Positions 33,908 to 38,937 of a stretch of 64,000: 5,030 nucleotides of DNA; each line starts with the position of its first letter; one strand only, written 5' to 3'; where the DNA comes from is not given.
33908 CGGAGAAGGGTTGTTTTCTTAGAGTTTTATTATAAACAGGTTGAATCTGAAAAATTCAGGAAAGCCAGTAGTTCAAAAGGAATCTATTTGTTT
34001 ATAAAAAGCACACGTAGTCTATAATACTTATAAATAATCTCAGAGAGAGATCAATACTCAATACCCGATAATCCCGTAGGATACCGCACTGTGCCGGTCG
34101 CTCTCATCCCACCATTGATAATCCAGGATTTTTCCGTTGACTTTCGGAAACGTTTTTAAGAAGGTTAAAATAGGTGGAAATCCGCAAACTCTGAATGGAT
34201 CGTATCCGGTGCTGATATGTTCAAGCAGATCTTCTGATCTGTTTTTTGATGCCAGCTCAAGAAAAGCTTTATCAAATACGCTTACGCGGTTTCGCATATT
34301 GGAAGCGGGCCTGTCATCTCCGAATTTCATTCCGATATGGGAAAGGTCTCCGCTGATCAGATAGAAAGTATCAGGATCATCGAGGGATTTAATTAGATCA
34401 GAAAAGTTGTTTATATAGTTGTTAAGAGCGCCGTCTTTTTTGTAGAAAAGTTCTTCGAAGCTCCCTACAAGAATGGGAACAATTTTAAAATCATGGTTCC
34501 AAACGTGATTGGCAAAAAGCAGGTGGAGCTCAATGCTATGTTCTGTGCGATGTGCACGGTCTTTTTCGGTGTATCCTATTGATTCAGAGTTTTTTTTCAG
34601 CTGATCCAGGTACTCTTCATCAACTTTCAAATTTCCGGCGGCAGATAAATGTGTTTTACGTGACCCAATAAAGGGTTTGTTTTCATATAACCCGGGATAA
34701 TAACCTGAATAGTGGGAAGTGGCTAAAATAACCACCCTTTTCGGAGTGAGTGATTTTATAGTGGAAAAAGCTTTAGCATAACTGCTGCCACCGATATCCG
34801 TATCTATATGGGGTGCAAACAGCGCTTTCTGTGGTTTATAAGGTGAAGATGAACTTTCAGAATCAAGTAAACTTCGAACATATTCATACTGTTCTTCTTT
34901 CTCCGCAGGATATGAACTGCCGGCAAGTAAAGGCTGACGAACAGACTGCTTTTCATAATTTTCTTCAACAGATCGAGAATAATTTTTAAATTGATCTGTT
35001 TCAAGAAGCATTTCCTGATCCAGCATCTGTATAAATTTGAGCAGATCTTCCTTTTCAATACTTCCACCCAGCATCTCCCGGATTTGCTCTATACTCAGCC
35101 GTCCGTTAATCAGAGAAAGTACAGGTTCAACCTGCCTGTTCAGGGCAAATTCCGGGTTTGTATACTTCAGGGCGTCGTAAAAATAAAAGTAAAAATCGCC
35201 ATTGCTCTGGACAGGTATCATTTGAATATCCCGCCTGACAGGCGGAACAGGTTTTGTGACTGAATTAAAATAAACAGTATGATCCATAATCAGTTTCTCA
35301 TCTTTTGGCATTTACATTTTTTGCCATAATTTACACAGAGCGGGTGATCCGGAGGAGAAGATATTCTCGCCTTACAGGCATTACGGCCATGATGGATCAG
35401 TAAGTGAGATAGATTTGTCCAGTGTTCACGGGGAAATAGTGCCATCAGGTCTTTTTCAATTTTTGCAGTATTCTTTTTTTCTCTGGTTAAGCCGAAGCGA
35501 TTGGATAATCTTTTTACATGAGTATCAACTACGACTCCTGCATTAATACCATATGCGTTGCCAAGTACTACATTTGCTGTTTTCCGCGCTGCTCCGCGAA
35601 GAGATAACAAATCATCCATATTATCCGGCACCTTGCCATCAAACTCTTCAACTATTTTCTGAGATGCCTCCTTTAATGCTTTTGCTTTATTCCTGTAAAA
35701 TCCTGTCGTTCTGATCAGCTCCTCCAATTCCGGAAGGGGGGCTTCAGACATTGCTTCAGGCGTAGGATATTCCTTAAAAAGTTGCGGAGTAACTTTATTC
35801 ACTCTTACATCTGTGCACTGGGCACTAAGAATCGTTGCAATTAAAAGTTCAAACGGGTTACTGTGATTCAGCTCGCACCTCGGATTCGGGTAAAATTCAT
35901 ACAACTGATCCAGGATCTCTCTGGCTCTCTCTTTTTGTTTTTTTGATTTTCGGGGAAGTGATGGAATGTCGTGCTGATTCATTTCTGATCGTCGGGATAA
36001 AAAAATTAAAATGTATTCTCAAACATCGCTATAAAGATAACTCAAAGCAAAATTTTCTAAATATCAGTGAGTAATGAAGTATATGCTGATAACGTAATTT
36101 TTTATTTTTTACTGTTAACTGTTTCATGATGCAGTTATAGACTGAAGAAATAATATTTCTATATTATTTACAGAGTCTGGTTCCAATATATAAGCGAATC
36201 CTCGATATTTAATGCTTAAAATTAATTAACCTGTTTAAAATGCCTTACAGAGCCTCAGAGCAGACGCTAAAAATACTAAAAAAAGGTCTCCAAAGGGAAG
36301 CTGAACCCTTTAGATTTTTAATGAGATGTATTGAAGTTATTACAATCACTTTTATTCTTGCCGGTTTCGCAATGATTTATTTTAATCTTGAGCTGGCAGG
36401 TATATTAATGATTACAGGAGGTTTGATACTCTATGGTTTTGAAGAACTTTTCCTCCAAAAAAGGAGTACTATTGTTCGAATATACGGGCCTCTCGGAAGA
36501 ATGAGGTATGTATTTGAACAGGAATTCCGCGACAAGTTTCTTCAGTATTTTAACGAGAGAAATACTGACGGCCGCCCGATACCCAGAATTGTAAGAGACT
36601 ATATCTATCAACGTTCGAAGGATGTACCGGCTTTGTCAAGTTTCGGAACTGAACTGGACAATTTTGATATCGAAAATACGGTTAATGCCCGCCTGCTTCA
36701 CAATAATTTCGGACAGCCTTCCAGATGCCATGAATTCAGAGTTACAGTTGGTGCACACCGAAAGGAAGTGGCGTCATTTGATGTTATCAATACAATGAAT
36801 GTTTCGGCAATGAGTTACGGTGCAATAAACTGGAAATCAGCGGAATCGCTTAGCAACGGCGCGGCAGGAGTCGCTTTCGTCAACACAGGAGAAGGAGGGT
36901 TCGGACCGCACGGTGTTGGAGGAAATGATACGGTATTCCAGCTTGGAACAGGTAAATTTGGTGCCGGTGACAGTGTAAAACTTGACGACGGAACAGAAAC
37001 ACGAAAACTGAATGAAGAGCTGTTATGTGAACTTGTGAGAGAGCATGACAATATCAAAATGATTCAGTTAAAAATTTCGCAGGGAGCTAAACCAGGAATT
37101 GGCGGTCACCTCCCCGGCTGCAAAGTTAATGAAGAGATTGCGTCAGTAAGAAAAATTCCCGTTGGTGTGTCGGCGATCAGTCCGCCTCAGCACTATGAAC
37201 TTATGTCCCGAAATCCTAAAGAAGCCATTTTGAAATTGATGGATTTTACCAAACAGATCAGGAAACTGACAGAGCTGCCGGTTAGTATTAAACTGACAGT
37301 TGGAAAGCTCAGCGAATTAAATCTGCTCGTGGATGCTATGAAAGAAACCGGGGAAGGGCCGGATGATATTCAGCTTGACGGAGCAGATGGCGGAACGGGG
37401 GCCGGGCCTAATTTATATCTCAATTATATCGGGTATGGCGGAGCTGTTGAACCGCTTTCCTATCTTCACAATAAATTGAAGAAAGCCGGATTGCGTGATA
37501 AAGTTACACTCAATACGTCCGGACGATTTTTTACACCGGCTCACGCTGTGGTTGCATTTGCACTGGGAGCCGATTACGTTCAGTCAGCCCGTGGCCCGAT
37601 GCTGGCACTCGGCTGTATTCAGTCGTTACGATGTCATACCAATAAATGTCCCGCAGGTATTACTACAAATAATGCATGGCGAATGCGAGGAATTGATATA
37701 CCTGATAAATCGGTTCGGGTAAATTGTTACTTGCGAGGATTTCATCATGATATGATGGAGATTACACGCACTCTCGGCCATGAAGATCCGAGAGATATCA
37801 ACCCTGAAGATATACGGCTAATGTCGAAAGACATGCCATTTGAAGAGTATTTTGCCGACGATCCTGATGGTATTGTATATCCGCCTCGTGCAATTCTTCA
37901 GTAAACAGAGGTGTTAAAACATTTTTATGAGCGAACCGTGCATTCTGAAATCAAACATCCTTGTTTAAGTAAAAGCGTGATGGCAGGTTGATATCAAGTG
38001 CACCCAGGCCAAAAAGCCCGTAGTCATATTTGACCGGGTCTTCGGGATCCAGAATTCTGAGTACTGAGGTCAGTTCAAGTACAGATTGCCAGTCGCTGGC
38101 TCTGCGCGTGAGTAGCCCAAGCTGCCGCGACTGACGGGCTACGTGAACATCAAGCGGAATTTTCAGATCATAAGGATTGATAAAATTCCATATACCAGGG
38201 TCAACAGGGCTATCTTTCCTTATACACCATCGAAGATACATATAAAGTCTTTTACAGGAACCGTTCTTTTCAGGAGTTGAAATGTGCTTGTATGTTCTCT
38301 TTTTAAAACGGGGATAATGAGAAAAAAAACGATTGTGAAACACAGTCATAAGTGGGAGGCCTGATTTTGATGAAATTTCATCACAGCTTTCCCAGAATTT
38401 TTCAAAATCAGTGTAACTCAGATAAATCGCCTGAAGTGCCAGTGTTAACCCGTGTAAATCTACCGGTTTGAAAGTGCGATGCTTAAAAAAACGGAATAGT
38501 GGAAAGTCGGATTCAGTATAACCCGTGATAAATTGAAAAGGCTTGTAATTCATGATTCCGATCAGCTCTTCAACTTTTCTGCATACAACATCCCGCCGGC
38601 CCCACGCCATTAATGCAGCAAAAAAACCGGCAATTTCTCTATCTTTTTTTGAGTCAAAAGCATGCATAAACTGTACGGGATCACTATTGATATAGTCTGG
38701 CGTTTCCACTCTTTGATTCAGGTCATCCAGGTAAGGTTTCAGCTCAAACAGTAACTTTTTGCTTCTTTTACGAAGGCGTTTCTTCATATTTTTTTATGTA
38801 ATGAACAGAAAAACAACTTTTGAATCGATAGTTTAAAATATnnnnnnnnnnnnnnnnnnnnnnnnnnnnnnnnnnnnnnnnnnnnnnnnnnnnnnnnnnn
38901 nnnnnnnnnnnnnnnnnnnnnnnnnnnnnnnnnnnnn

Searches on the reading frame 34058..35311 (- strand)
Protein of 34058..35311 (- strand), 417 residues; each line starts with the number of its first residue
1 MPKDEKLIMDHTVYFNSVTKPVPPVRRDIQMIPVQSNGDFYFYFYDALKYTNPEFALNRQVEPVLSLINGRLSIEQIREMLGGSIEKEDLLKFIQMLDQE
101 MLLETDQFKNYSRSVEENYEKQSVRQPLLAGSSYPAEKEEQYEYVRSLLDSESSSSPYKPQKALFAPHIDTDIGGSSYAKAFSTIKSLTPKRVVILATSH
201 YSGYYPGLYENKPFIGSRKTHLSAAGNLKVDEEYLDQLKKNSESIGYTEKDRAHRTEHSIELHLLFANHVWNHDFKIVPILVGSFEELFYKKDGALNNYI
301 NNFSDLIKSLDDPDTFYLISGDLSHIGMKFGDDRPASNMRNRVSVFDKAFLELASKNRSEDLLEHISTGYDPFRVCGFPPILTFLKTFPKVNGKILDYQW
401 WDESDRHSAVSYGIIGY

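Call 72: search_protein_families(library=pfam, proteins=[window:34058-35311:-], max_evalue=0.00001)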
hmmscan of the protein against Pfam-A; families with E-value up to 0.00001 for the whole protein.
window:34058-35311:- (417 aa): 1 family
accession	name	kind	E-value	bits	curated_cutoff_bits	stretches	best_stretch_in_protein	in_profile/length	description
PF01875.22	Memo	-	1.8e-35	122.9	27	1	127-413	2-266/269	Memo-like protein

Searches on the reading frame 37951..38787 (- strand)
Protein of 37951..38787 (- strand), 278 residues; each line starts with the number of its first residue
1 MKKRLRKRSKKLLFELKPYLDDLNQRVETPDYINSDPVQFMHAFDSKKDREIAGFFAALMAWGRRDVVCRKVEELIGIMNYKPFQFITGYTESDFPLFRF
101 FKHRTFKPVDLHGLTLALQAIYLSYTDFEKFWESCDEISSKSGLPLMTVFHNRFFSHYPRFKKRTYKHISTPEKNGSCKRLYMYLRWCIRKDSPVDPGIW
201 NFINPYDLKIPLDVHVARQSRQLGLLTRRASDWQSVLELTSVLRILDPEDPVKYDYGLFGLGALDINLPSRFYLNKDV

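Call 73: search_protein_families(library=pfam, proteins=[window:37951-38787:-], max_evalue=0.00001)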
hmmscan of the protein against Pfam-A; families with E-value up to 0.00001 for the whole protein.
window:37951-38787:- (278 aa): 1 family
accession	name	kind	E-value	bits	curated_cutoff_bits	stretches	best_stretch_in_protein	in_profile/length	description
PF09674.15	DUF2400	-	2.6e-68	230.9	25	1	36-262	1-223/225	Protein of unknown function (DUF2400)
